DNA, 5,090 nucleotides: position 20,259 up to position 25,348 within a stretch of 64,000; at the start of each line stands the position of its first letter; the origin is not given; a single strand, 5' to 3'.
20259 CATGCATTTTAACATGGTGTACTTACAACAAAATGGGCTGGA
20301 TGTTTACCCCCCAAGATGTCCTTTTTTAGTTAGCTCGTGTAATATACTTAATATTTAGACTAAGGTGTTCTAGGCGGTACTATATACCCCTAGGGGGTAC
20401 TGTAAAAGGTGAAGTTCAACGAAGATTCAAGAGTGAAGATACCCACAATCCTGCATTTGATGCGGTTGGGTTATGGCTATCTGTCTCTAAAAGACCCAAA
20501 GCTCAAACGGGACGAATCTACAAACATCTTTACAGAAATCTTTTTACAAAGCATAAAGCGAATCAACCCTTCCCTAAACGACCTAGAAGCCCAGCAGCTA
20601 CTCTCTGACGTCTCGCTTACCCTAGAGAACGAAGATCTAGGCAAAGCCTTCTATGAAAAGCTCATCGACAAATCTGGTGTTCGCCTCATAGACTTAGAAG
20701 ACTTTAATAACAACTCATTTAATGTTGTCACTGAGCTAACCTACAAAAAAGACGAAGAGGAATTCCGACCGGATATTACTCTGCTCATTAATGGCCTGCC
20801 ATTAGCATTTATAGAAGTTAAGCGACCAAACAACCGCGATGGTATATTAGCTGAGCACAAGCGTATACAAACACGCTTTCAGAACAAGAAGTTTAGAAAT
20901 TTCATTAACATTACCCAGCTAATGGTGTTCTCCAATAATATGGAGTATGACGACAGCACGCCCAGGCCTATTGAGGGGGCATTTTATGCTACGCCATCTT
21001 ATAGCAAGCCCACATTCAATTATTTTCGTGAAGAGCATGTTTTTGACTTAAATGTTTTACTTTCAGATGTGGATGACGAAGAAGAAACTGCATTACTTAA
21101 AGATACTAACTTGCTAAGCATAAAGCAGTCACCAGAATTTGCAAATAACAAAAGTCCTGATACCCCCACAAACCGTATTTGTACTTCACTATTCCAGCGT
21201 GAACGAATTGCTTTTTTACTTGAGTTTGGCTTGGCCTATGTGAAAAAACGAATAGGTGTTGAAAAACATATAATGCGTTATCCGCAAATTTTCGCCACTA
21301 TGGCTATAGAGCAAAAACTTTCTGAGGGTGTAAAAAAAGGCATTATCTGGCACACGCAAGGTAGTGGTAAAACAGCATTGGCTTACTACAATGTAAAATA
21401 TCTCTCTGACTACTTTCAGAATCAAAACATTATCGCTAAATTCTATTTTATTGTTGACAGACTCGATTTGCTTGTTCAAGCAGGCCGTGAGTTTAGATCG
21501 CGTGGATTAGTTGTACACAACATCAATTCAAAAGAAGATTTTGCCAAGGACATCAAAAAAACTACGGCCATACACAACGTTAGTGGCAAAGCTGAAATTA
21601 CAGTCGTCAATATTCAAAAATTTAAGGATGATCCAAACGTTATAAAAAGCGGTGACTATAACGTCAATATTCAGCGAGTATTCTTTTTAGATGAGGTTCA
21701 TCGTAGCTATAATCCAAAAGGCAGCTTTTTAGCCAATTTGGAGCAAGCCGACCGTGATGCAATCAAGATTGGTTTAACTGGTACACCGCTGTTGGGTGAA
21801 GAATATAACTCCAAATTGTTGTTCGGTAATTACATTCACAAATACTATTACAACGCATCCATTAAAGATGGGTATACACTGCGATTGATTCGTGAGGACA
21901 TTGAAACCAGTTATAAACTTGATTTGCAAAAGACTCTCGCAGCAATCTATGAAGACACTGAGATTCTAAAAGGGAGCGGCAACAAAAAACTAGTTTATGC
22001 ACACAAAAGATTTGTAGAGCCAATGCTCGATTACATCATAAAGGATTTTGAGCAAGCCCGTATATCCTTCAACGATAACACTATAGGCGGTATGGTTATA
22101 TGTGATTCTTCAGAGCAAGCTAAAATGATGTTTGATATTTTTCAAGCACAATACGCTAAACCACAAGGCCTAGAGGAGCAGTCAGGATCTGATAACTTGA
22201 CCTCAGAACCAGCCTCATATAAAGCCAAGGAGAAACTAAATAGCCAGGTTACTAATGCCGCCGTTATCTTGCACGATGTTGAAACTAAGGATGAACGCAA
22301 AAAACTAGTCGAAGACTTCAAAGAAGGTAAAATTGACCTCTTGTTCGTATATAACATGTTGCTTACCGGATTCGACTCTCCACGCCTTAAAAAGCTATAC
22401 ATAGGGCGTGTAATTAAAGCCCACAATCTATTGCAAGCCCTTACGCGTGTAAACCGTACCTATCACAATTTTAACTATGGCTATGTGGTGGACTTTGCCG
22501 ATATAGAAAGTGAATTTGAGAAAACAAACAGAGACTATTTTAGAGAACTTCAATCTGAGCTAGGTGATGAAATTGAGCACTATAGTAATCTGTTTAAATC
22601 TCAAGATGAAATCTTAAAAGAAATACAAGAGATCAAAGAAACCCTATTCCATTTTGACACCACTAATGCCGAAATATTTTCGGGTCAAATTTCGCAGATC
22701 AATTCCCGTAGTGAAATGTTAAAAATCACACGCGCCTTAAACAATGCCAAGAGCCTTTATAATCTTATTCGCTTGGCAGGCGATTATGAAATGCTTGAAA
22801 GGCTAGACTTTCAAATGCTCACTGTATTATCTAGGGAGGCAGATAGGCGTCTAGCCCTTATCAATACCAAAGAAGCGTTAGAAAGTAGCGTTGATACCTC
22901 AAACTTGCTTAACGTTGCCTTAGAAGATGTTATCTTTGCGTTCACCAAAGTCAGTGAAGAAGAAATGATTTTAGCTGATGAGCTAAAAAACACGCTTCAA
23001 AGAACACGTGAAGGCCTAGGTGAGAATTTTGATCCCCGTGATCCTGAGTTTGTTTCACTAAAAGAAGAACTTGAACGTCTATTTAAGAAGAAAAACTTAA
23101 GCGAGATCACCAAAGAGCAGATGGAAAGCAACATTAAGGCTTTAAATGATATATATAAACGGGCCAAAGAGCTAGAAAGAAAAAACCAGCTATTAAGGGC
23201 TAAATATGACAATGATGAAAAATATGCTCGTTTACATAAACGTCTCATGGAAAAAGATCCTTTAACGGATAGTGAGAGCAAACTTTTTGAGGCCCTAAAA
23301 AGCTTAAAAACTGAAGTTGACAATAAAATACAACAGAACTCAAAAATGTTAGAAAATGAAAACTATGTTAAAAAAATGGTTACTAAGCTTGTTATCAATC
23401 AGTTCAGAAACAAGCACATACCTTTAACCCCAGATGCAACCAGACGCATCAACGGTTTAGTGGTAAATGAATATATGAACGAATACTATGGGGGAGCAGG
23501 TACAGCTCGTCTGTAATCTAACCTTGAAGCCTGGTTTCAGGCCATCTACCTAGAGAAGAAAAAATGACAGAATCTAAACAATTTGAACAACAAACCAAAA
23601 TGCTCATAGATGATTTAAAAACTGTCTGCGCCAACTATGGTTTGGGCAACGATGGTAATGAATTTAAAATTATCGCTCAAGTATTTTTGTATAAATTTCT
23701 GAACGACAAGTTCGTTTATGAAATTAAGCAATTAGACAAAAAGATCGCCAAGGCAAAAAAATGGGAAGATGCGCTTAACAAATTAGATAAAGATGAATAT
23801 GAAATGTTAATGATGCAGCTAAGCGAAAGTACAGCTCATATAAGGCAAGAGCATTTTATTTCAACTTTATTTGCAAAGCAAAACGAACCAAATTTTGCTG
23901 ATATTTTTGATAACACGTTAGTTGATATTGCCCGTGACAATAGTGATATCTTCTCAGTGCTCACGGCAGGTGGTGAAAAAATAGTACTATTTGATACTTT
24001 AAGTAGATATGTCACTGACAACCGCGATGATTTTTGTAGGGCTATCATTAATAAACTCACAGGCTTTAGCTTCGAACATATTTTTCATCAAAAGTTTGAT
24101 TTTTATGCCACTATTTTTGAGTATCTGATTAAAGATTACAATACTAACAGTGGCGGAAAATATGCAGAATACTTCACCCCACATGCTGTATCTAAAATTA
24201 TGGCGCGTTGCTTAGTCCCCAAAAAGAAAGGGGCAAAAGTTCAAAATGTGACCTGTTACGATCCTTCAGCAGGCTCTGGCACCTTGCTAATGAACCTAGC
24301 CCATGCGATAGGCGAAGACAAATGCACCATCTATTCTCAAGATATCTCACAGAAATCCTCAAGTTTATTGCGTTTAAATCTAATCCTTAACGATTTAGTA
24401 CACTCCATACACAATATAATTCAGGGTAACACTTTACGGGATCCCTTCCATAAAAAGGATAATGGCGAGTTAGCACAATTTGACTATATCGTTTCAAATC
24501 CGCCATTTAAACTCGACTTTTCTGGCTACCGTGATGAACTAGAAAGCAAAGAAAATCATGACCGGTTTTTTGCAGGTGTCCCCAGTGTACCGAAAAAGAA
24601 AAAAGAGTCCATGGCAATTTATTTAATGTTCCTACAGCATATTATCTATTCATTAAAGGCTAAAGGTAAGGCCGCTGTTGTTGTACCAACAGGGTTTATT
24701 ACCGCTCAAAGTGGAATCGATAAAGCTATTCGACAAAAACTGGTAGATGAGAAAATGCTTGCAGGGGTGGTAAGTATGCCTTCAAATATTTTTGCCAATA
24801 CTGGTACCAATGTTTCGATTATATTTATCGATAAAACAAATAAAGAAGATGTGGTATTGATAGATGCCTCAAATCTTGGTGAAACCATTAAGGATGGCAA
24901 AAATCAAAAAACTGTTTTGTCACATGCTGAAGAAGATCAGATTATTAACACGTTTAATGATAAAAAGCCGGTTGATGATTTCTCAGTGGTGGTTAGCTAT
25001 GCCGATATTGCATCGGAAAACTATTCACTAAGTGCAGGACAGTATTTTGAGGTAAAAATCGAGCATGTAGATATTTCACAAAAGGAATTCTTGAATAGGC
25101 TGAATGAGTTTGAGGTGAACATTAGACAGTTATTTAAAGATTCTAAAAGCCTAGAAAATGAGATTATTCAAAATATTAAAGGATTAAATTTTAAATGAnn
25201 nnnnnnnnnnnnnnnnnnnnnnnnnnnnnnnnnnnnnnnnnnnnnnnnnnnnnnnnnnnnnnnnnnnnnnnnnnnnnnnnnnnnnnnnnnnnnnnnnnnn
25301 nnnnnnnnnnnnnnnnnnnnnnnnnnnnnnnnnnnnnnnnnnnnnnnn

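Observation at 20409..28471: Type I R-M operon extended by two tightly coupled unknown genes: candidate new defence or accessory module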

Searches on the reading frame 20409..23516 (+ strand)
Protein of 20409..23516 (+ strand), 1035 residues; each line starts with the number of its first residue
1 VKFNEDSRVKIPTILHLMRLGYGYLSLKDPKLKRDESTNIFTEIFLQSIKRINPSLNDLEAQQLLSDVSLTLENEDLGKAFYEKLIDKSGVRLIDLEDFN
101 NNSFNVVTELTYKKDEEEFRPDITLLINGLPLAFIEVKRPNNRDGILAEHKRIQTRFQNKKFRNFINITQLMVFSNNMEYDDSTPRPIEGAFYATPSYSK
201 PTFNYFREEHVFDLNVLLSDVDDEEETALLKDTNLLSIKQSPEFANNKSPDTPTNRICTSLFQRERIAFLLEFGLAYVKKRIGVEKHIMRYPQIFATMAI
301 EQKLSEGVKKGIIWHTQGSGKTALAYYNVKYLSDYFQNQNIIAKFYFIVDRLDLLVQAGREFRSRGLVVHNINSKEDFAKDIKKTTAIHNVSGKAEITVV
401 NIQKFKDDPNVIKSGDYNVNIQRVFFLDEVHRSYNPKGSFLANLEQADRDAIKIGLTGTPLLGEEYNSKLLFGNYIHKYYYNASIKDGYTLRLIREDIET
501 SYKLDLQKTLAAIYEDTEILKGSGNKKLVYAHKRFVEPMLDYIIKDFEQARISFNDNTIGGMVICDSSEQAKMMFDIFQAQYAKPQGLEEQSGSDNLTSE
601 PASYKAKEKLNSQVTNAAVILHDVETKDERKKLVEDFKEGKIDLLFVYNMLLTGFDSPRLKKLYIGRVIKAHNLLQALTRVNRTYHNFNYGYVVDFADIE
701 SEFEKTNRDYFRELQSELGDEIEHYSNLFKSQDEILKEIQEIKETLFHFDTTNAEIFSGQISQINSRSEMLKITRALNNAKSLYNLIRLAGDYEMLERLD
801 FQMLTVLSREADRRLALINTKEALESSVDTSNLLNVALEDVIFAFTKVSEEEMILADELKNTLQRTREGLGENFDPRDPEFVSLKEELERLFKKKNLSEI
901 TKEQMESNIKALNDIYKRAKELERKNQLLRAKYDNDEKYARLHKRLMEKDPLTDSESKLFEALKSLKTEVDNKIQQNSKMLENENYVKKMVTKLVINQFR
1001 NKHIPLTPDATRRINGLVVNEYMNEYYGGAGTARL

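Call 3: search_protein_families(library=pfam, proteins=[window:20409-23516:+], max_evalue=0.01)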
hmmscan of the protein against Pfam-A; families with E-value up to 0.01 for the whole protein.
window:20409-23516:+ (1035 aa): 5 families
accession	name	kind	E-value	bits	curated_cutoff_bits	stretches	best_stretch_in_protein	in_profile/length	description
PF18766.7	SWI2_SNF2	-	3.2e-37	128.7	26.7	1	293-510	2-204/221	SWI2/SNF2 ATPase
PF04313.20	HSDR_N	-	1.2e-26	94.3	25.1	1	3-179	2-186/198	Type I restriction enzyme R protein N terminus (HSDR_N)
PF04851.21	ResIII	-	1.3e-22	80.9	22.5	1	288-460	3-162/164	Type III restriction enzyme, res subunit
PF22679.2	T1R_D3-like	-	9.3e-20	72.1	27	1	588-697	53-157/158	Type I restriction enzyme subunit R domain 3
PF00271.37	Helicase_C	-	0.0018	18.9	23.5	1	617-683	41-108/110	Helicase conserved C-terminal domain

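Call 4: search_protein_families(library=padloc, proteins=[window:20409-23516:+], max_evalue=0.01)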
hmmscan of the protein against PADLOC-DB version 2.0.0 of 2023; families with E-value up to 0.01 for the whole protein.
window:20409-23516:+ (1035 aa): 6 families
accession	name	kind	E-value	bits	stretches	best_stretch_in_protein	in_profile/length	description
PDLC03044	REase_I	-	8.4e-43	144.5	2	272-718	235-708/1034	Type I restriction enzyme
PDLC03048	REase_I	-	8.9e-42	141.2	2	288-994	240-965/976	Type I restriction enzyme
PDLC03040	REase_I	-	4.3e-39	132.1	2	284-918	257-874/1029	Type I restriction enzyme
PDLC03041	REase_I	-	1.2e-38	130.8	1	89-716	117-749/1099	Type I restriction enzyme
PDLC03046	REase_I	-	3.7e-25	86.1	3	614-716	646-747/1025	Type I restriction enzyme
PDLC03045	REase_I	-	3.5e-21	72.9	2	288-466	257-430/995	Type I restriction enzyme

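Call 5: search_protein_families(library=ncbifam, proteins=[window:20409-23516:+], max_evalue=0.01)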
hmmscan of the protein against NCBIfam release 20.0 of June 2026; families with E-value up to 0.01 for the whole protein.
window:20409-23516:+ (1035 aa): 3 families
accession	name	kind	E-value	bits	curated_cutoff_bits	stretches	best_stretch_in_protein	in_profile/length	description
TIGR00348.1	hsdR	subfamily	7e-80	269.4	284.55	1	16-711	11-669/674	HsdR family type I site-specific deoxyribonuclease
TIGR04095.1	dnd_restrict_1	equivalog_domain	1.3e-06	27.7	600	1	622-745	320-448/451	DNA phosphorothioation system restriction enzyme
NF053632.1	heli_RadD_YejH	equivalog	1.7e-05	23.3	720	1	613-700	270-358/573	DNA repair helicase RadD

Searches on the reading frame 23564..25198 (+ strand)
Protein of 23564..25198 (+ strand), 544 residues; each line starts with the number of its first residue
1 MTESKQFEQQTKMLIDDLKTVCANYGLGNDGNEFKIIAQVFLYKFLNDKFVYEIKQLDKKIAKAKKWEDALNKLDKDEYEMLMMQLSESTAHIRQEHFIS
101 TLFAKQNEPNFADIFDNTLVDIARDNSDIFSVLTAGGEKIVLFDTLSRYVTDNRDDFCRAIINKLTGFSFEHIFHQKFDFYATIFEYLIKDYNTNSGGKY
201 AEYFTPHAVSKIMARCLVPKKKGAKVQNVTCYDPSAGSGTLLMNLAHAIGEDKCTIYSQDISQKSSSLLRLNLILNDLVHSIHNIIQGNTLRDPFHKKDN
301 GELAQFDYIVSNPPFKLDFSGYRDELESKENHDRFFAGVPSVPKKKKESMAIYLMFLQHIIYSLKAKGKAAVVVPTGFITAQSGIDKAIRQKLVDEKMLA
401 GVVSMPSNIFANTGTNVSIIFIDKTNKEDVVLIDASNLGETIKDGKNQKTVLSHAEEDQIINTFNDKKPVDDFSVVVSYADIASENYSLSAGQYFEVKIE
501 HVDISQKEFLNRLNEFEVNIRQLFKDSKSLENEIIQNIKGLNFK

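Call 3: search_protein_families(library=pfam, proteins=[window:23564-25198:+], max_evalue=0.01)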
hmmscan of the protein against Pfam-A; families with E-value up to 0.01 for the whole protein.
window:23564-25198:+ (544 aa): 4 families
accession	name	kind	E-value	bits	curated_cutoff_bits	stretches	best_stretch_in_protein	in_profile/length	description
PF02384.22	N6_Mtase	-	3.6e-66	224.1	20.4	1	179-498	4-306/311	N-6 DNA Methylase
PF07669.17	Eco57I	-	3.1e-08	34.4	25.3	1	256-410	3-171/171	Eco57I restriction-modification methylase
PF05175.20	MTS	-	0.0012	18.9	23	1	229-316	33-109/170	Methyltransferase small domain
PF11599.14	AviRa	-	0.0015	18.5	25.7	1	210-275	36-99/232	RRNA methyltransferase AviRa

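Call 4: search_protein_families(library=padloc, proteins=[window:23564-25198:+], max_evalue=0.01)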
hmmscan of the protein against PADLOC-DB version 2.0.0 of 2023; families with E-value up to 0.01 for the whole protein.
window:23564-25198:+ (544 aa): 31 families (the best 25 are shown)
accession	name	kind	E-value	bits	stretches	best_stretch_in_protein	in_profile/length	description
PDLC03033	MTase_I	-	3.4e-274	908.8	1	4-544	3-541/541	Type I methyltransferase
PDLC03027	MTase_I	-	1.9e-62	209.9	1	176-500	133-442/810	Type I methyltransferase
PDLC03022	MTase_I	-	1e-59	200.7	1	39-497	32-476/857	Type I methyltransferase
PDLC03021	MTase_I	-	3.1e-43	146.3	1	156-526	123-484/491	Type I methyltransferase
PDLC03031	MTase_I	-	3.3e-43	146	1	159-496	143-485/834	Type I methyltransferase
PDLC03032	MTase_I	-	4.7e-41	138.8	1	167-496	126-440/1001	Type I methyltransferase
PDLC03035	MTase_I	-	1.1e-36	124.7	2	156-441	133-408/653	Type I methyltransferase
PDLC03029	MTase_I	-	1.6e-33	114.1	1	182-509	158-492/661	Type I methyltransferase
PDLC03020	MTase_I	-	1.1e-28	98.6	1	32-411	24-392/410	Type I methyltransferase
PDLC03026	MTase_I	-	6.7e-28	96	1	174-429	116-360/487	Type I methyltransferase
PDLC03240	MTase_II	-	8.4e-28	95.4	1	176-541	159-510/511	Type II methyltransferase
PDLC03039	MTase_I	-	1.9e-24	83.9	1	181-496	149-450/708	Type I methyltransferase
PDLC03028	MTase_I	-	1.9e-24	83.8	1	153-518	850-1213/1236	Type I methyltransferase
PDLC03025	MTase_I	-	1.5e-22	78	1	157-431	121-378/569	Type I methyltransferase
PDLC03019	MTase_I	-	2.3e-22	77.2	1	31-540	25-501/932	Type I methyltransferase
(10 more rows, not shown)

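Call 5: search_protein_families(library=ncbifam, proteins=[window:23564-25198:+], max_evalue=0.01)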
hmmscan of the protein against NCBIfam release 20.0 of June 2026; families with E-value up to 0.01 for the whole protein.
window:23564-25198:+ (544 aa): 5 families
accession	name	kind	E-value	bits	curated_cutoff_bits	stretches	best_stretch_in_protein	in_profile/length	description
TIGR00497.1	hsdM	equivalog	5e-50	170.7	242.75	1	40-507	32-498/515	type I restriction-modification system subunit M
NF047738.1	antiphage_MADS2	equivalog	1.5e-12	46.7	720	2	299-429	436-571/654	methylation-associated defense system DNA methyltransferase MAD2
TIGR03534.1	RF_mod_PrmC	equivalog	5.9e-08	32.5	199.1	1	225-315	86-166/253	peptide chain release factor N(5)-glutamine methyltransferase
TIGR00536.1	hemK_fam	subfamily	9.8e-07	28.1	115.5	1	232-315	119-192/286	HemK family protein methyltransferase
TIGR03533.1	L3_gln_methyl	equivalog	0.0056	16.1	229.7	0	232-315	126-199/284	50S ribosomal protein L3 N(5)-glutamine methyltransferase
